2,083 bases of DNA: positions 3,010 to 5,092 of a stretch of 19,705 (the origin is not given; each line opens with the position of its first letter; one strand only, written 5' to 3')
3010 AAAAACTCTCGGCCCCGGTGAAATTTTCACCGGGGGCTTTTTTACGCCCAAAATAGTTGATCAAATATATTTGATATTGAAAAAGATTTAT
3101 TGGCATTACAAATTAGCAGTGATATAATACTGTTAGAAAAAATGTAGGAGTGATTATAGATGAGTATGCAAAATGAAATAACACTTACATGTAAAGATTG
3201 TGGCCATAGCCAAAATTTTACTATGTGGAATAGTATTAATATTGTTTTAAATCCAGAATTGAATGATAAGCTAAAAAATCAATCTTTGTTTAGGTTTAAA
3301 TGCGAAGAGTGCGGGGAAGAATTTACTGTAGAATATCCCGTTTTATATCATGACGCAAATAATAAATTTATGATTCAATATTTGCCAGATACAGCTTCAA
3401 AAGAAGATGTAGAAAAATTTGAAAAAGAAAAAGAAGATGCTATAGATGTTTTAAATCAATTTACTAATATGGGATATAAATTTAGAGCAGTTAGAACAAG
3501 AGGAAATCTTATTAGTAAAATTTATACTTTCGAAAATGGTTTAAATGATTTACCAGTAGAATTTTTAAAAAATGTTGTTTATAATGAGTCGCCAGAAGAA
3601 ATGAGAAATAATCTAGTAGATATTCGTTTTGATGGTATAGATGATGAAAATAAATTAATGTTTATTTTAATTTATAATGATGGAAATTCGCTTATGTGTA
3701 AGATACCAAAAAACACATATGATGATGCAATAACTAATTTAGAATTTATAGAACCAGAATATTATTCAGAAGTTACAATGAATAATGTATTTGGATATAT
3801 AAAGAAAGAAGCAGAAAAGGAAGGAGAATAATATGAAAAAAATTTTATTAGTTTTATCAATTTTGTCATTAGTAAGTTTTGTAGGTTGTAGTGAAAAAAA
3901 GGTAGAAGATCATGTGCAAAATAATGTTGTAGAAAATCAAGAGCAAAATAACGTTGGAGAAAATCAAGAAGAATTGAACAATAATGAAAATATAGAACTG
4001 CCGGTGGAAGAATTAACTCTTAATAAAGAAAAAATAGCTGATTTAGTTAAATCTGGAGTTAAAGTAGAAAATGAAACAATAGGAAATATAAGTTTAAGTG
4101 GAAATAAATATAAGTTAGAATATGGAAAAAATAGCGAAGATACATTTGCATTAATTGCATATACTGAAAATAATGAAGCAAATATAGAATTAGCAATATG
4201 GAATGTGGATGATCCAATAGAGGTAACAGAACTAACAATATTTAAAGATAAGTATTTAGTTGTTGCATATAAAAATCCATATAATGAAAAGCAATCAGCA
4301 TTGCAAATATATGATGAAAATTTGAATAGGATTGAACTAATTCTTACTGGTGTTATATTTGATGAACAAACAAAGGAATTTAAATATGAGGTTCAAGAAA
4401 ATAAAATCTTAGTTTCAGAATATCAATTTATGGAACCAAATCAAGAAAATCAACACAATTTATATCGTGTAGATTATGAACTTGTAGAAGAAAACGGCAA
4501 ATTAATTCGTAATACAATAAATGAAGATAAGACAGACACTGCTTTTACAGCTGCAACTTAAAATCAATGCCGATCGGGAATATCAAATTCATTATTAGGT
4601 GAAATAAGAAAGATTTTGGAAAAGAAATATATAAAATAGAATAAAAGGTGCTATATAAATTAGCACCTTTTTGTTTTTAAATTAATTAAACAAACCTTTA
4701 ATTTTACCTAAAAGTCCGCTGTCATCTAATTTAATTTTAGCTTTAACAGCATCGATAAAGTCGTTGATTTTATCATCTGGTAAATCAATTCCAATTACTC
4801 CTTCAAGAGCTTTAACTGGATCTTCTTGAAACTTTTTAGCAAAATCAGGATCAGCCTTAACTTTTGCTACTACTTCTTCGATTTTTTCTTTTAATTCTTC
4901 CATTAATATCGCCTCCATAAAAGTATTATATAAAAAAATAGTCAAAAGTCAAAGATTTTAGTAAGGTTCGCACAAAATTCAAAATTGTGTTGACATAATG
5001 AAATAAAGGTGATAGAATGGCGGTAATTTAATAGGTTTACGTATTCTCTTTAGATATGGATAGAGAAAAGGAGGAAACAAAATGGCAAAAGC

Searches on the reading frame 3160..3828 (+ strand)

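Call 7: search_protein_families(library=pfam, proteins=[window:3160-3828:+], max_evalue=0.01)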
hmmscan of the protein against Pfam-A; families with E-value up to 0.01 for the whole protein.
window:3160-3828:+ (223 aa): 2 families
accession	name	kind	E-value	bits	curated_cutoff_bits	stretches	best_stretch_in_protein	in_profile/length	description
PF14353.12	CpXC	-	9.5e-32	110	25.4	1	9-137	1-121/121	CpXC protein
PF09723.15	Zn_ribbon_8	-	0.0015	18.9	34.4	0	44-58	4-18/41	Zinc ribbon domain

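Call 8: search_protein_families(library=phrogs, proteins=[window:3160-3828:+], max_evalue=0.01)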
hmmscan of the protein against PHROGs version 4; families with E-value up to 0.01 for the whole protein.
window:3160-3828:+ (223 aa): 5 families
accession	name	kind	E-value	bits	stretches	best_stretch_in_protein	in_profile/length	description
phrog_10675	-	unknown function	0.00043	21.4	1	7-75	4-61/98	-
phrog_675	-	head and packaging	0.0026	17.1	1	2-55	205-268/576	terminase large subunit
phrog_6504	-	unknown function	0.0028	18.8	0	33-59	22-48/61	-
phrog_5602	-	unknown function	0.0031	18.2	0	45-56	18-29/60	-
phrog_9369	-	unknown function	0.0044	17.8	0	38-58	33-53/69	-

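Call 11: search_protein_families(library=padloc, proteins=[window:3160-3828:+], max_evalue=0.1)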
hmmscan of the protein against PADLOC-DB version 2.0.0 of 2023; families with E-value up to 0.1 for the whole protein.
window:3160-3828:+ (223 aa): 0 families

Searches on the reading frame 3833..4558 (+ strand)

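Call 7: search_protein_families(library=pfam, proteins=[window:3833-4558:+], max_evalue=0.01)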
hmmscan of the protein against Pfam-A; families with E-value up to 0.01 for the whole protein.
window:3833-4558:+ (242 aa): 0 families

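Call 8: search_protein_families(library=phrogs, proteins=[window:3833-4558:+], max_evalue=0.01)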
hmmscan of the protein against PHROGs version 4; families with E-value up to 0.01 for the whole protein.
window:3833-4558:+ (242 aa): 1 family
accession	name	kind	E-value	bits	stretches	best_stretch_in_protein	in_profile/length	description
phrog_9078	-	unknown function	0.0057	17.4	0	1-55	1-46/115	-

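Call 10: search_protein_families(library=ncbifam, proteins=[window:3833-4558:+], max_evalue=0.1)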
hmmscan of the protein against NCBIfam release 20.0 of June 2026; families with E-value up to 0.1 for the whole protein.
window:3833-4558:+ (242 aa): 8 families
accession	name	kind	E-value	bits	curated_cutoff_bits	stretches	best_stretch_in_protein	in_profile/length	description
NF041193.1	lipo_SP0191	subfamily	0.0053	16.8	75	1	1-47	1-46/190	SP0191 family lipoprotein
NF050142.1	PG1828_fam_lipo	equivalog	0.01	16.5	50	1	1-26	1-26/59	PG1828 family lipoprotein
TIGR03502.1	lipase_Pla1_cef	subfamily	0.016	13.4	383.9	1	1-58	1-55/790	VolA/Pla-1 family phospholipase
NF040782.1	PG_glutam_Chrys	equivalog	0.022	14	250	0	1-129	1-106/321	protein-glutamine glutaminase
NF038367.1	OM_lipo_TUL4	subfamily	0.061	13.6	75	1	1-88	1-87/149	TUL4 family lipoprotein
NF003584.0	PRK05248.3-5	equivalog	0.075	13.3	190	0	59-120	30-88/122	hypothetical protein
NF040598.1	Ala_zip_lipo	subfamily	0.087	13.4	43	0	2-37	1-36/90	Lpp/OprI family alanine-zipper lipoprotein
NF045774.1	cytochro_C551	exception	0.089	12.8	118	0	1-91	1-86/110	cytochrome c551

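Call 11: search_protein_families(library=padloc, proteins=[window:3833-4558:+], max_evalue=0.1)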
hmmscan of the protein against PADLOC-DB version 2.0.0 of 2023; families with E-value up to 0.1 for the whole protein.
window:3833-4558:+ (242 aa): 1 family
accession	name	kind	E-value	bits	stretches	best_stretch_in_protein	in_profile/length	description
PDLC04537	PDC-M24A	-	0.0052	14.7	1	140-231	8-93/166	-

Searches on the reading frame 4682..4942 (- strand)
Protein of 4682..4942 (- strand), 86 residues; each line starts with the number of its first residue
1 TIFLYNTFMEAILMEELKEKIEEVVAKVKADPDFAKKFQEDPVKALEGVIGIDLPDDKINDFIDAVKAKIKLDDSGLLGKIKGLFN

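Call 7: search_protein_families(library=pfam, proteins=[window:4682-4942:-], max_evalue=0.01)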
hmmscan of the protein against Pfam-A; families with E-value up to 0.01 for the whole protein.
window:4682-4942:- (86 aa): 0 families

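Call 8: search_protein_families(library=phrogs, proteins=[window:4682-4942:-], max_evalue=0.01)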
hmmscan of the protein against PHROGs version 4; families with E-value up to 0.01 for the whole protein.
window:4682-4942:- (86 aa): 0 families

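Call 10: search_protein_families(library=ncbifam, proteins=[window:4682-4942:-], max_evalue=0.1)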
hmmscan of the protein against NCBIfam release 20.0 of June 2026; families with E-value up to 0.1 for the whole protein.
window:4682-4942:- (86 aa): 7 families
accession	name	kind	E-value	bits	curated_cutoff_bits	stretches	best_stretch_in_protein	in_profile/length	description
NF038399.1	NH_RiPP_Os17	domain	1.7e-06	28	40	1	19-60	1-41/63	Os1348 family NHLP clan protein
TIGR03793.1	leader_NHLP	domain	0.0002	21.2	50.9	1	18-57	3-41/77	NHLP leader peptide family RiPP precursor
TIGR03798.1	leader_Nif11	subfamily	0.013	15.7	32.3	1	19-40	4-25/68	Nif11-like leader peptide family RiPP precursor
TIGR04351.1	TOMM_nitrile_2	subfamily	0.016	14.8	65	1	22-55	3-35/48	TIGR04351 family putative TOMM peptide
TIGR04509.1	mod_pep_NH_fam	subfamily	0.02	14.9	34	1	22-52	8-37/87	NHLP-related RiPP peptide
NF053878.1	FATransRegFadRBac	equivalog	0.047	13.5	200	0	1-34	39-72/190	fatty acid metabolism transcriptional regulator FadR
NF052422.1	translocon_SseB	equivalog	0.071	13.1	155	1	18-82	40-102/151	type III secretion system translocon protein SseB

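Call 11: search_protein_families(library=padloc, proteins=[window:4682-4942:-], max_evalue=0.1)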
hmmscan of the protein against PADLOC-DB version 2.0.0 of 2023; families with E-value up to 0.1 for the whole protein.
window:4682-4942:- (86 aa): 0 families
